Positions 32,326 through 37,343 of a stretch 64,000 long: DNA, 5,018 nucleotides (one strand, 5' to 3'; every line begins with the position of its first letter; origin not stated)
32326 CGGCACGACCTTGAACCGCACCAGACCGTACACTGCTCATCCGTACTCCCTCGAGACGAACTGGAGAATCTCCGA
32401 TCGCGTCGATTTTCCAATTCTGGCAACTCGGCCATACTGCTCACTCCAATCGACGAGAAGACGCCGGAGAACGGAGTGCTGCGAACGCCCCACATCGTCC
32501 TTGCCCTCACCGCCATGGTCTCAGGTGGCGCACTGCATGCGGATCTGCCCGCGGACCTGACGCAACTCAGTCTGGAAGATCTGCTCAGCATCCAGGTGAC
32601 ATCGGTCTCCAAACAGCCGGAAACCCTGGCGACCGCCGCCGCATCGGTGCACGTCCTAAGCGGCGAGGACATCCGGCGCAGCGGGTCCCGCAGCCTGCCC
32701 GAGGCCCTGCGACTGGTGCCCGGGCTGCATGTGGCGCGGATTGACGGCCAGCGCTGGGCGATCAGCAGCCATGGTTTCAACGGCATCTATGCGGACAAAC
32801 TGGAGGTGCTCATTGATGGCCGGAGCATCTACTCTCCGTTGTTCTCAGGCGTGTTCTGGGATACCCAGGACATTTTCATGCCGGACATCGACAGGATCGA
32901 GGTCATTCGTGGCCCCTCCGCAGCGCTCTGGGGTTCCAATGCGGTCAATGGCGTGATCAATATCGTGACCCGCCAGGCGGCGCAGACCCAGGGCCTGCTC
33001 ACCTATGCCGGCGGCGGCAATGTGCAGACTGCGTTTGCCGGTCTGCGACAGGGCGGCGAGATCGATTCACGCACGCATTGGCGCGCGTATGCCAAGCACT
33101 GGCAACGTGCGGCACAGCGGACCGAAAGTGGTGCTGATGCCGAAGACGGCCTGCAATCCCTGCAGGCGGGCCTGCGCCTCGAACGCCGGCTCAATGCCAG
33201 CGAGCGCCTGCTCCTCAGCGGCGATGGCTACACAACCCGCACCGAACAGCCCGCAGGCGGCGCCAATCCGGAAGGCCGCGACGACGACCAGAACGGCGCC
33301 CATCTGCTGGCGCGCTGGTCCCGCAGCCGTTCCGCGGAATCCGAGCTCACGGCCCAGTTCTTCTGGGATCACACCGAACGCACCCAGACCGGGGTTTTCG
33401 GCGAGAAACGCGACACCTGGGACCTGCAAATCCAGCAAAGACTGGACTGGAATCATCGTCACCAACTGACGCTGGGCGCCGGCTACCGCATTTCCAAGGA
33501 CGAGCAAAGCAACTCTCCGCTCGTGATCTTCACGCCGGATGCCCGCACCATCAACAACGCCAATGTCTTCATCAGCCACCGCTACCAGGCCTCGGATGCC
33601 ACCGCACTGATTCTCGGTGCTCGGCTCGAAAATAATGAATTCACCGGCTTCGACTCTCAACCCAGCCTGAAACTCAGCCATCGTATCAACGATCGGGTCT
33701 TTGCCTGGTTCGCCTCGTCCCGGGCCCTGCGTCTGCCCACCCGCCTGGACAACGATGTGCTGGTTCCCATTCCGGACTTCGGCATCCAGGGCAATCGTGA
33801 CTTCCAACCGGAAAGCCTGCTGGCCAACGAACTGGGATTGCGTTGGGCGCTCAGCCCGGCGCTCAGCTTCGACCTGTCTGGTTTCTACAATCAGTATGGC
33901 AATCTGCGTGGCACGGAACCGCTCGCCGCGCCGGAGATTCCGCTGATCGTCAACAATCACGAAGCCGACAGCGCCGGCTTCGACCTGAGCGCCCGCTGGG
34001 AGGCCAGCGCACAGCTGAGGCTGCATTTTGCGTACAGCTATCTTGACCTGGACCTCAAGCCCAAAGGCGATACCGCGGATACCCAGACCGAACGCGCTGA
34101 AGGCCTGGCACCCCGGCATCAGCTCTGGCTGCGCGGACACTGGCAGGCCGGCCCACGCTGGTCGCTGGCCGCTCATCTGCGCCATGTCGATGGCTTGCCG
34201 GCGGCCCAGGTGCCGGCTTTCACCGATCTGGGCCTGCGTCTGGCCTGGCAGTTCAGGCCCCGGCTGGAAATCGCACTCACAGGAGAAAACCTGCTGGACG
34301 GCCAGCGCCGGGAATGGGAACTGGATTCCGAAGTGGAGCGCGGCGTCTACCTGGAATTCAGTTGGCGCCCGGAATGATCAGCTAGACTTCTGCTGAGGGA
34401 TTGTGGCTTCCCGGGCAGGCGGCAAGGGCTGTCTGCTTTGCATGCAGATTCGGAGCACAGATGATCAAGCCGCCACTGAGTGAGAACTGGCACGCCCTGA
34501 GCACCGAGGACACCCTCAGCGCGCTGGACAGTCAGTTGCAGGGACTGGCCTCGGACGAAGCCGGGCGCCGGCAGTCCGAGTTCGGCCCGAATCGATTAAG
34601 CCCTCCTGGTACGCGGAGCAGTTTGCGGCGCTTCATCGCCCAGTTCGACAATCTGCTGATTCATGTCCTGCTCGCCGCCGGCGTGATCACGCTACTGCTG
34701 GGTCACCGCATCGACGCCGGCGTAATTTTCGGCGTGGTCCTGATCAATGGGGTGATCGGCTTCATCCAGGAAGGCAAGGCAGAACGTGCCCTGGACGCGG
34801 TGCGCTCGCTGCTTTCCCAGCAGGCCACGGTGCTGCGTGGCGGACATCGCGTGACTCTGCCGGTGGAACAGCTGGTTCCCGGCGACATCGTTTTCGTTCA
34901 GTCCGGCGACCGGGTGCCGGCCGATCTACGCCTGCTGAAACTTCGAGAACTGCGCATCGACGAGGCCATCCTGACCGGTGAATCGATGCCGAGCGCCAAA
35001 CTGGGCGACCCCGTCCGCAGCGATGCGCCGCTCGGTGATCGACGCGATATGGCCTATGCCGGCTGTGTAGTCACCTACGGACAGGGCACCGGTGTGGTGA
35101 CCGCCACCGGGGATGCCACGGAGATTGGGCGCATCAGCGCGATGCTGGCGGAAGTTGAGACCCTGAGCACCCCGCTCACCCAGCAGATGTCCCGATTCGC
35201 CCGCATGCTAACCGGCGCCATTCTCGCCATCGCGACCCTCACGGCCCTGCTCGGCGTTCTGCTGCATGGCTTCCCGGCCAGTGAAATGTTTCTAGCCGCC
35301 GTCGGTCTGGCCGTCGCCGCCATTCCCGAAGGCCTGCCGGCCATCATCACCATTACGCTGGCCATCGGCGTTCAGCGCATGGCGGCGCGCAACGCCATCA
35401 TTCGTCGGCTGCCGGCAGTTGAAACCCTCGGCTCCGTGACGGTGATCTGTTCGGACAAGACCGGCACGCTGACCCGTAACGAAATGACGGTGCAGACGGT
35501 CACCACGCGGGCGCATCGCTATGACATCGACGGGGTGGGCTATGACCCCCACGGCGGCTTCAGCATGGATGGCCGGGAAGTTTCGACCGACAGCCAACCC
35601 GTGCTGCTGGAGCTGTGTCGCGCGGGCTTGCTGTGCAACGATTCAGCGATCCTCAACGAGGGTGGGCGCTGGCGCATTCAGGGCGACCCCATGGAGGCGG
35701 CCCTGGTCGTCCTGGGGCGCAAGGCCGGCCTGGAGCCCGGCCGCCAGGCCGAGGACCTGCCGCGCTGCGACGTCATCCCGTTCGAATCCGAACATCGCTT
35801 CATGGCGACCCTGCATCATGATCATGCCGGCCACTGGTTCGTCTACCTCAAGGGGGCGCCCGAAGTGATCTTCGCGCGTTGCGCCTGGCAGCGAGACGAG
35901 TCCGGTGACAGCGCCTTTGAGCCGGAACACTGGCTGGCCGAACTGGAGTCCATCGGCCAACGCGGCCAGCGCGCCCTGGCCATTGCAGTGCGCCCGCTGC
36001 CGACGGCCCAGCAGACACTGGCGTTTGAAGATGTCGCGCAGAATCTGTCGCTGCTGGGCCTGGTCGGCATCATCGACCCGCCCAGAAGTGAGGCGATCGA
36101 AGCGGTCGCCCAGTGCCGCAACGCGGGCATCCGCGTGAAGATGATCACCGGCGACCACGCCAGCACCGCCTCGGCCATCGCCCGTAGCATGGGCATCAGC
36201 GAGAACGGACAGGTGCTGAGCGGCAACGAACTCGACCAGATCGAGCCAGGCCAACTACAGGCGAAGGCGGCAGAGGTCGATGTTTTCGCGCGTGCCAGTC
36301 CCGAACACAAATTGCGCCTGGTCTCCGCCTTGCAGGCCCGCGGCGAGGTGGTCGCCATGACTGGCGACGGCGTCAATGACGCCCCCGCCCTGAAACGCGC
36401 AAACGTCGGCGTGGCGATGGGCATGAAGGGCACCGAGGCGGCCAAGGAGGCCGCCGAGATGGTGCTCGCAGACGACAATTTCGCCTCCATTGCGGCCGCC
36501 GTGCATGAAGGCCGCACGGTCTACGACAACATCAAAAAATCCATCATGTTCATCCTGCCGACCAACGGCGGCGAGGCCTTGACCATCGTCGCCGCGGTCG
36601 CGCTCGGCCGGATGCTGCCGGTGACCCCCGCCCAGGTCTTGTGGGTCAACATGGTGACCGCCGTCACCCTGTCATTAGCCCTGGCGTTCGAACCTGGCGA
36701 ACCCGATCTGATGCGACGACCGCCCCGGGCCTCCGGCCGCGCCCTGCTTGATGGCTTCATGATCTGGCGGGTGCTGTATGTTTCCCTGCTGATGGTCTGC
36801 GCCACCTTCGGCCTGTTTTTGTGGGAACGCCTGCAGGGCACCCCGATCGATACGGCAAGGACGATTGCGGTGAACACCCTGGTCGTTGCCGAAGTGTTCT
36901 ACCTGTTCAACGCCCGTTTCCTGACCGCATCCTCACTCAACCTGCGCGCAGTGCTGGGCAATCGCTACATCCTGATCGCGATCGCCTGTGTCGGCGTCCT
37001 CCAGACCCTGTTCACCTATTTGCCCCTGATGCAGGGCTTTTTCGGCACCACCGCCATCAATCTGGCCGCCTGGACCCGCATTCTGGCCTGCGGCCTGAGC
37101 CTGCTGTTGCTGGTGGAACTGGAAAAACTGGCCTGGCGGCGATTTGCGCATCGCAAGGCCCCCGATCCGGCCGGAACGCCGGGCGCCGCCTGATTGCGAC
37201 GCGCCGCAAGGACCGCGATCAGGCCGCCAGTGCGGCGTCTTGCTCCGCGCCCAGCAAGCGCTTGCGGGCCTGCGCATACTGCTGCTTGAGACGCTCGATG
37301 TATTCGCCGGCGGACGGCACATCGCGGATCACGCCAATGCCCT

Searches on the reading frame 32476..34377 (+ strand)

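Call 54: search_protein_families(library=pfam, proteins=[window:32476-34377:+], max_evalue=0.00001)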
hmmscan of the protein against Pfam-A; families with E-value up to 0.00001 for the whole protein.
window:32476-34377:+ (633 aa): 2 families
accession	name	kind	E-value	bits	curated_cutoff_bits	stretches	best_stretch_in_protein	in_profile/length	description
PF00593.30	TonB_dep_Rec_b-barrel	-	2.8e-26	93.8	27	1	202-606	2-436/436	TonB dependent receptor-like, beta-barrel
PF07715.20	Plug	-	7.5e-21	75.1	23.9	1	52-160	3-107/107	TonB-dependent Receptor Plug Domain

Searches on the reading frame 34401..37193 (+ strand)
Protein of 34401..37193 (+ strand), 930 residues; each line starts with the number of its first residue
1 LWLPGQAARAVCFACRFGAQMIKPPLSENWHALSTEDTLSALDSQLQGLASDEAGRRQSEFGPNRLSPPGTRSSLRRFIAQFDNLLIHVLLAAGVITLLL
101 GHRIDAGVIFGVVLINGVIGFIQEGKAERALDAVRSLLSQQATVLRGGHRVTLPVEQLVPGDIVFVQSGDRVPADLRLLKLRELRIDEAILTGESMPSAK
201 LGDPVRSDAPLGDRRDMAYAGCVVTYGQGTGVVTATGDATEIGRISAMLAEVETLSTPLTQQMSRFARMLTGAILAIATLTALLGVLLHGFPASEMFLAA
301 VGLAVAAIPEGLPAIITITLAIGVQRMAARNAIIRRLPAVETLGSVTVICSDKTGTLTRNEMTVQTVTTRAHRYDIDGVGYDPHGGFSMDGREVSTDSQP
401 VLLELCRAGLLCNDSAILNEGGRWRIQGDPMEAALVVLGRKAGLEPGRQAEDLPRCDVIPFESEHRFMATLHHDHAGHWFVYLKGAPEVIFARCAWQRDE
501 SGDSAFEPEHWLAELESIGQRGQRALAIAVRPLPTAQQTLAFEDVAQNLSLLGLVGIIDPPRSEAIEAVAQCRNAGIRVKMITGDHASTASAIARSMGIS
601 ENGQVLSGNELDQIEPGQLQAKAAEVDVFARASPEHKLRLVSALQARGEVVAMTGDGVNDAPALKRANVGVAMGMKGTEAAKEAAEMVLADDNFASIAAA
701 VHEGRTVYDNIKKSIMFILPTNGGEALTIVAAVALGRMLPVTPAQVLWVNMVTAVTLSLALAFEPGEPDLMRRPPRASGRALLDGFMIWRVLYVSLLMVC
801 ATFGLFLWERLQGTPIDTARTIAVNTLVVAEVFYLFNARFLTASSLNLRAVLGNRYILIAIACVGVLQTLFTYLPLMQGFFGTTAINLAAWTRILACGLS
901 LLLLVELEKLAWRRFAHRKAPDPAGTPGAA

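Call 54: search_protein_families(library=pfam, proteins=[window:34401-37193:+], max_evalue=0.00001)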
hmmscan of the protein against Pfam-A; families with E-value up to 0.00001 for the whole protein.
window:34401-37193:+ (930 aa): 6 families
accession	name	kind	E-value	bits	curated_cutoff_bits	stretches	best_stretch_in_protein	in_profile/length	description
PF00122.25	E1-E2_ATPase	-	7.3e-52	175.9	28.1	1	137-329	2-180/181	E1-E2 ATPase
PF00689.26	Cation_ATPase_C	-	1.7e-43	148.9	27.3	1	739-910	2-174/175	Cation transporting ATPase, C-terminus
PF00702.32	Hydrolase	-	4.3e-19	70.1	26.4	1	347-668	2-191/191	haloacid dehalogenase-like hydrolase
PF13246.12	Cation_ATPase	-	1.3e-18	67.2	21.7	1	411-494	2-88/91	Cation transport ATPase (P-type)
PF00690.31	Cation_ATPase_N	-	1.2e-15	57.4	20.4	1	30-96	1-68/69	Cation transporter/ATPase, N-terminus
PF08282.18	Hydrolase_3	-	7.4e-07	29.6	20.9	0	640-700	195-254/255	haloacid dehalogenase-like hydrolase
